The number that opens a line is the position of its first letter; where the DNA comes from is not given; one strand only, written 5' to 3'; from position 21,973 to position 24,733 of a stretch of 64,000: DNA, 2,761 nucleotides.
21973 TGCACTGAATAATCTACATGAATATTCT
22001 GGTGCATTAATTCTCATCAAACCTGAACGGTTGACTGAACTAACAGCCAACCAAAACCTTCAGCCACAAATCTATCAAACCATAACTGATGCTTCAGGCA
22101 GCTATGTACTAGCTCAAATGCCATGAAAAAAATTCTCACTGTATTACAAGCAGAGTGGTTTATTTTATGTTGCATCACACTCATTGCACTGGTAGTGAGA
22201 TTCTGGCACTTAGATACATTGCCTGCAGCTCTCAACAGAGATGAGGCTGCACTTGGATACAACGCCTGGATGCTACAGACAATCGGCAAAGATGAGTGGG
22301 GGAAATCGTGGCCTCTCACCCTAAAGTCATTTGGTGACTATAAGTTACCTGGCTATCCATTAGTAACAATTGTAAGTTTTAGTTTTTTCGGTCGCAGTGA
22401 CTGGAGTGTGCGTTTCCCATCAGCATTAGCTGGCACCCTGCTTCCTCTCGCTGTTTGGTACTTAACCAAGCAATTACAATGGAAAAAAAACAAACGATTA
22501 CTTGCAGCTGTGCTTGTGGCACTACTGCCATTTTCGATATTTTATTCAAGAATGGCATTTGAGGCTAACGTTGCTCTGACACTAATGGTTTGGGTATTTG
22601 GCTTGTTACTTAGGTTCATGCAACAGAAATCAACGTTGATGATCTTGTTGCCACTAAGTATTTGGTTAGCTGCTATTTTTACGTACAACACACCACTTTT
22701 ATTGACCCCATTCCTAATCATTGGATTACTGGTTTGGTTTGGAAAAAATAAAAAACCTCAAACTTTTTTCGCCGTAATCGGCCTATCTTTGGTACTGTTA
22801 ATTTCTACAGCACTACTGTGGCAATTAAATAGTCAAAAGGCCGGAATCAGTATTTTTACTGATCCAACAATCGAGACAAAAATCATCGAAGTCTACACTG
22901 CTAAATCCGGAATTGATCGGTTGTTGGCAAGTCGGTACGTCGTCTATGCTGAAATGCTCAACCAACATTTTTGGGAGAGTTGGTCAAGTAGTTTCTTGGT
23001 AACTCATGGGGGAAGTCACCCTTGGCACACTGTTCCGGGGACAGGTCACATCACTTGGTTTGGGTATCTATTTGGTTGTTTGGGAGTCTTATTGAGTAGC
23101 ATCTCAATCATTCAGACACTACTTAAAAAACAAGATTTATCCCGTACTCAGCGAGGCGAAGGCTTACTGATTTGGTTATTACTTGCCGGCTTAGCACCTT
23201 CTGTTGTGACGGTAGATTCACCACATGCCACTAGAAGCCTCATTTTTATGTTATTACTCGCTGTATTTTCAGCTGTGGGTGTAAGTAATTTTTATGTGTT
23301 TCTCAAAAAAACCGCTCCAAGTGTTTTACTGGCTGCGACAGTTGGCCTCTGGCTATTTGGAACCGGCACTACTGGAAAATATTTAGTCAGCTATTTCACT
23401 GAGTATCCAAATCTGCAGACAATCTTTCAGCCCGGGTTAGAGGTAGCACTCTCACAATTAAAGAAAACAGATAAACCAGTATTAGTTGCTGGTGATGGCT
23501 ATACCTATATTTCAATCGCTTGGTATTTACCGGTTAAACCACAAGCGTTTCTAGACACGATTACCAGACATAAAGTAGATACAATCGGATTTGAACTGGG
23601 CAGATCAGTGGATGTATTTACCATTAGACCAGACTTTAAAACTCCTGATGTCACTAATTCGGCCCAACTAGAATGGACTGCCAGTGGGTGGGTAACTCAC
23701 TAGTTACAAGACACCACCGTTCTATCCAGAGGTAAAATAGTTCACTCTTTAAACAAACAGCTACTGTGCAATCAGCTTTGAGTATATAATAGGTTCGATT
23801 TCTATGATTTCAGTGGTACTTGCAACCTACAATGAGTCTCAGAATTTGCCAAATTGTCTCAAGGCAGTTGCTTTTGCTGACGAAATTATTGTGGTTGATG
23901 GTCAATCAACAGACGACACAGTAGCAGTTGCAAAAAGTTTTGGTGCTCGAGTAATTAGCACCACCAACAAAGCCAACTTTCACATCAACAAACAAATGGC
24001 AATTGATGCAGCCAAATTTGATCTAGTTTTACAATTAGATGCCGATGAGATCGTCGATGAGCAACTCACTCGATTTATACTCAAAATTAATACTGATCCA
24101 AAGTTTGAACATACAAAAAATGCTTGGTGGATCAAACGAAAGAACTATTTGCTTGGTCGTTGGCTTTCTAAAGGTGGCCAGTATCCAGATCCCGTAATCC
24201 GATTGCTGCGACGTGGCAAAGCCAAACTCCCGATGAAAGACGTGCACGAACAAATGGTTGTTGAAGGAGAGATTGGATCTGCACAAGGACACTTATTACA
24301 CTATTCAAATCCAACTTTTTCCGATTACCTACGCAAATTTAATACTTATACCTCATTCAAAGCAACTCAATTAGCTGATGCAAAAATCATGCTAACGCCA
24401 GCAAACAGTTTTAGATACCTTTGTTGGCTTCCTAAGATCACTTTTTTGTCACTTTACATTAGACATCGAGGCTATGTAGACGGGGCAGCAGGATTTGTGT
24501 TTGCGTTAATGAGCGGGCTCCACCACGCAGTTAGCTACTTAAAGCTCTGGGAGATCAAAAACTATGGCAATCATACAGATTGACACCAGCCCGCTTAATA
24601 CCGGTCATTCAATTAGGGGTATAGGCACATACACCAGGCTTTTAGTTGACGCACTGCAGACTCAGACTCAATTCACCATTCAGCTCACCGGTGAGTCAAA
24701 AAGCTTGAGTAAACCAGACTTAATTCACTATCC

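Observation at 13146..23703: Expansion of five ArnT/PMT-like GT-C glycosyltransferases with conserved periplasmic-loop motifs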

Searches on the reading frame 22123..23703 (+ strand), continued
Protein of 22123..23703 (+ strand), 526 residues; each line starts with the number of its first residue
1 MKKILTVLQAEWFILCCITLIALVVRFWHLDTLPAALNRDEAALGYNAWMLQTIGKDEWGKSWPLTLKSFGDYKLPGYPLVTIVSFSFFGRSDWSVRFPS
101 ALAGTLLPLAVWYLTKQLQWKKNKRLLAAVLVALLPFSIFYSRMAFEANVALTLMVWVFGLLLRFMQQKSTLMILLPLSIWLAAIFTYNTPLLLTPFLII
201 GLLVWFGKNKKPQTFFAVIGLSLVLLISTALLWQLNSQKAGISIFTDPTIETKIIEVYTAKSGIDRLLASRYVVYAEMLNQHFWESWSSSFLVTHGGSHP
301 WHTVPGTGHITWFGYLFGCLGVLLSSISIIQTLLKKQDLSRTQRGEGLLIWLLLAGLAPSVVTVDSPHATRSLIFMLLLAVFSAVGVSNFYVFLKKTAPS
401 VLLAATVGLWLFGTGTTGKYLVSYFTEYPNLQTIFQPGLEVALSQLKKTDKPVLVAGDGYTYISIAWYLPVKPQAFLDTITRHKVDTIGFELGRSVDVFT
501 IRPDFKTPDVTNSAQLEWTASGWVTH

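Call 25: fold_search(model_id=the predicted structure, library=pdb)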
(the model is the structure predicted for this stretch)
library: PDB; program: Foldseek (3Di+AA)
matches with E <= 10: 504; with E <= 0.001: 25
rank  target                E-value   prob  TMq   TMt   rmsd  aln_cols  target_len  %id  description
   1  6s7o_A                5.5e-10  1.00  0.57  0.47  12.1       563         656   12  Cryo-EM structure of human oligosaccharyltransferase complex OST-A (released 2019-12-18)
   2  8b6l_I                1.5e-09  1.00  0.55  0.44  11.7       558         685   15  Subtomogram average of the human Sec61-TRAP-OSTA-translocon (released 2022-12-07)
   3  7oci_F                4.8e-09  1.00  0.56  0.47  11.4       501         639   13  Cryo-EM structure of yeast Ost6p containing oligosaccharyltransferase complex (released 2022-02-16)
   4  9n9j_I                5.4e-09  1.00  0.54  0.42  12.5       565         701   13  Structure of a GRP94 folding intermediate engaged with a CCDC134- and FKBP11-bound secretory translocon (released 2025-11-19)
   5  8pn9_A                6.5e-09  1.00  0.57  0.47  11.7       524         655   14  Structure of human oligosaccharyltransferase OST-A complex bound to NGI-1 (released 2024-05-08)
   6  5gmy_A                1.3e-08  1.00  0.56  0.36  11.3       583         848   13  Crystal structure of the Archaeoglobus fulgidus oligosaccharyltransferase (O29867_ARCFU) tethered with an acceptor pep (released 2017-02-01)
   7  8age_A                1.7e-08  1.00  0.55  0.46  10.5       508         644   12  Structure of yeast oligosaccharylransferase complex with acceptor peptide bound (released 2022-12-07)
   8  6ezn_F                1.9e-08  1.00  0.55  0.46  11.8       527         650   14  Cryo-EM structure of the yeast oligosaccharyltransferase (OST) complex (released 2018-01-17)
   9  7e9s_A                1.9e-08  1.00  0.54  0.35  11.0       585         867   13  Archaeal oligosaccharyltransferase AglB from Archaeoglobus fulgidus in complex with an inhibitory peptide and a dolich (released 2021-09-08)
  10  8agc_A                1.9e-08  1.00  0.53  0.41  12.1       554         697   13  Structure of yeast oligosaccharylransferase complex with lipid-linked oligosaccharide and non-acceptor peptide bound (released 2022-12-07)
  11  3wak                  2.0e-08  1.00  0.51  0.32  12.6       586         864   12  Crystal structure of the Archaeoglobus fulgidus oligosaccharyltransferase (O29867_ARCFU) in the apo form (released 2013-10-30)
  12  6s7t_A                4.7e-08  1.00  0.56  0.43  10.5       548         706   13  Cryo-EM structure of human oligosaccharyltransferase complex OST-B (released 2019-12-18)
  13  3waj                  4.9e-08  1.00  0.51  0.35  11.8       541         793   13  Crystal structure of the Archaeoglobus fulgidus oligosaccharyltransferase (O29867_ARCFU) complex with Zn and sulfate (released 2013-10-30)
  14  6ftg_5                8.0e-08  1.00  0.56  0.47  12.4       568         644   14  Subtomogram average of OST-containing ribosome-translocon complexes from canine rough microsomal membranes (released 2018-03-21)
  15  6gxc_A                1.7e-07  1.00  0.53  0.41  11.8       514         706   14  Bacterial oligosaccharyltransferase PglB in complex with an inhibitory peptide and a reactive lipid-linked oligosaccha (released 2018-11-14)
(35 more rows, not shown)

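Call 29: find_related_loci(query=A2, collection=genome_contigs, flank=10000)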
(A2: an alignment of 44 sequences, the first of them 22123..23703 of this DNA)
Query A2 (526 aa) in genome_contigs; peptide patterns used: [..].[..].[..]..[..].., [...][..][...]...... (x = any residue, [..] = any of these).
298 stretches matched a pattern; 280 encode a relative of the query (tblastn E <= 1e-3); the best 80 are kept; 80 distinct loci.
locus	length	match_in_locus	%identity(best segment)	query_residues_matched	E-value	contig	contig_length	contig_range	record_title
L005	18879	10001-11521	37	14-526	1e-102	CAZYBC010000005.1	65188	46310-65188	MAG TPA_asm: uncultured Pseudomonadales bacterium isolate SRP263991_co1_159 genome assembly, contig: NODE_353_length_651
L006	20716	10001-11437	41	22-496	2e-101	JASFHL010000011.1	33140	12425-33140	MAG: Candidatus Woesebacteria bacterium isolate D0608M20metaG_Bin_4550 D0608M20metaG_FD_scaffold_83_c1, whole genome sho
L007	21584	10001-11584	39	3-523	2e-100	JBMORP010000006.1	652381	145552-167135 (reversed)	MAG: Patescibacteria group bacterium isolate Betzabe_MAG183 MAG183_6, whole genome shotgun sequence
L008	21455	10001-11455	41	24-496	9e-100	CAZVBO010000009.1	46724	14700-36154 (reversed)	MAG TPA_asm: uncultured Pseudomonadales bacterium isolate SRP304446_co1_134 genome assembly, contig: NODE_507_length_467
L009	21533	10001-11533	38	14-526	2e-99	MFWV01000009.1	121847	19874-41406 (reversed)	MAG: Candidatus Pacebacteria bacterium RIFOXYA1_FULL_38_18 rifoxya1_full_scaffold_40, whole genome shotgun sequence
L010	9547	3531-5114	40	3-523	4e-98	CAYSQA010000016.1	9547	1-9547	MAG TPA_asm: uncultured Pseudomonadales bacterium isolate SRP170004_co1_586 genome assembly, contig: NODE_11611_length_9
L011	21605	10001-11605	38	1-522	1e-97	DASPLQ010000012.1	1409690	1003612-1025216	MAG TPA_asm: Vitreimonas sp. isolate SMAG_U12069 k141_91001, whole genome shotgun sequence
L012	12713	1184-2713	41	13-523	2e-97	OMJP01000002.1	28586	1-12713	bacterium isolate AM_2116 genome assembly, contig: k99_360928, whole genome shotgun sequence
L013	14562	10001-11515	38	14-522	3e-97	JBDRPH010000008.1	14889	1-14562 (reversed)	MAG: Candidatus Paceibacterota bacterium isolate MEGAHIT-group-2.107 k141_1081615, whole genome shotgun sequence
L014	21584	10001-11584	39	4-523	3e-96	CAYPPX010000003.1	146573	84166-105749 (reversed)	MAG TPA_asm: uncultured Pseudomonadales bacterium isolate SRP093185_co1_36 genome assembly, contig: NODE_15_length_14657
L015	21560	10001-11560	38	2-523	7e-94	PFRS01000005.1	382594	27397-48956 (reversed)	MAG: Candidatus Pacebacteria bacterium CG_4_9_14_0_2_um_filter_40_15 CG_4_9_14_0.2_um_filter_scaffold_4_c, whole genome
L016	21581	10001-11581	38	2-523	5e-94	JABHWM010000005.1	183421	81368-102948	MAG: Candidatus Paceibacterota bacterium isolate SI047_bin131 k141_258894, whole genome shotgun sequence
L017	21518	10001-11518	38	14-509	6e-93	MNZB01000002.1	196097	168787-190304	MAG: Candidatus Pacebacteria bacterium CG2_30_36_39 cg2_3.0_scaffold_6_c, whole genome shotgun sequence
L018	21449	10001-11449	38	11-496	2e-91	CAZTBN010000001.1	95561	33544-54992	MAG TPA_asm: uncultured Pseudomonadales bacterium isolate SRP192927_co3_110 genome assembly, contig: NODE_306_length_955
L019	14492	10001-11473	40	18-512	2e-91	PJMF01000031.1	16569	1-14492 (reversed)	MAG: Candidatus Paceibacterota bacterium isolate Amazon_FNV_2010_13_2_2 contig_75_39469575_length_16569_multi_6_in_2_out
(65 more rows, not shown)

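Call 77: list_cluster_members(proteins=[P0001, P0121])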
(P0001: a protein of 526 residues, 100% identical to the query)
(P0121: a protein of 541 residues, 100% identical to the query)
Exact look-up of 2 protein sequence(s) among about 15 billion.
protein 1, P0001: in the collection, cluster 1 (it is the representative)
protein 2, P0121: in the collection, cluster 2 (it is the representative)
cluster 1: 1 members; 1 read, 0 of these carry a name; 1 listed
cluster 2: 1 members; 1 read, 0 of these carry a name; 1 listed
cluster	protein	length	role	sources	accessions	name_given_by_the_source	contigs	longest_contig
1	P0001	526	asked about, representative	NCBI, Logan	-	-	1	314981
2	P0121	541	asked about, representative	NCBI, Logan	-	-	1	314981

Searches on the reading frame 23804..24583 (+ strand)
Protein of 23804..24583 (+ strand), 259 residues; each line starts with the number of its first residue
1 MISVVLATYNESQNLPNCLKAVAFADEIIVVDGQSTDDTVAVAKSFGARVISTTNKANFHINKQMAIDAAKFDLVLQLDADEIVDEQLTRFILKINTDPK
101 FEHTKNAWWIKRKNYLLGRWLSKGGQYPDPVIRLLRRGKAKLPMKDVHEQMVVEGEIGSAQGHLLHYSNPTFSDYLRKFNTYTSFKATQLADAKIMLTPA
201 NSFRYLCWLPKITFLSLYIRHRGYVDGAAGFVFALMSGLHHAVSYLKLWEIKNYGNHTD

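Call 39: search_protein_families(library=pfam, proteins=[window:23804-24583:+], max_evalue=0.001)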
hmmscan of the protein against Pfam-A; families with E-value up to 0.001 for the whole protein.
window:23804-24583:+ (259 aa): 2 families
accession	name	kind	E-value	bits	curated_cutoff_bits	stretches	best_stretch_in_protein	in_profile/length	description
PF00535.33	Glycos_transf_2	-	2.9e-17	63.5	23.3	1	3-99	1-107/168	Glycosyl transferase family 2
PF13641.12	Glyco_tranf_2_3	-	0.00055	20.4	27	1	2-94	3-109/230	Glycosyltransferase like family 2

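Call 41: search_protein_families(library=ncbifam, proteins=[window:23804-24583:+], max_evalue=0.001)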
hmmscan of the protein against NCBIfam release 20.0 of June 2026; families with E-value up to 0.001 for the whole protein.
window:23804-24583:+ (259 aa): 10 families
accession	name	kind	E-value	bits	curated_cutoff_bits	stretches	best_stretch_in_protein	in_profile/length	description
TIGR04283.1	glyco_like_mftF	equivalog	9.5e-12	45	182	1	2-96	1-97/221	TIGR04283 family arsenosugar biosynthesis glycosyltransferase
TIGR04182.1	glyco_TIGR04182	equivalog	1.6e-08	34.3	325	1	2-85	2-86/293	S-layer glycoprotein N-glycosyltransferase AglJ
NF010496.0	PRK13915.1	equivalog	2.7e-08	33.3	262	1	2-56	33-94/307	glucosyl-3-phosphoglycerate synthase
TIGR03937.1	PgaC_IcaA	equivalog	5.2e-08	32.2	422.3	1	1-119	46-174/407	poly-beta-1,6-N-acetyl-D-glucosamine synthase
TIGR04195.1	S_glycosyl_SunS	equivalog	4.1e-07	29.2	350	1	4-89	61-149/421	SunS family peptide S-glycosyltransferase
NF050050.1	ProtGlycPglI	equivalog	1.5e-06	27.8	500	1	2-122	4-133/306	GalNAc(5)-diNAcBac-PP-undecaprenol beta-1,3-glucosyltransferase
NF041875.1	EPS_EpsD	equivalog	3.5e-06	26.7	370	1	2-88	1-96/325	exopolysaccharide biosynthesis glycosyltransferase EpsD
NF007482.0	PRK10073.1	equivalog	4.3e-06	26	423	1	2-111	8-126/334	glycosyltransferase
NF041391.1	DPhHxTase_Halo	equivalog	6.7e-06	25.2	375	1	7-96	2-94/213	dolichyl-phosphate hexose transferase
NF038302.1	EPS_HpsE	equivalog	7.2e-05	21.9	300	1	2-86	3-101/307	hormogonium polysaccharide biosynthesis glycosyltransferase HpsE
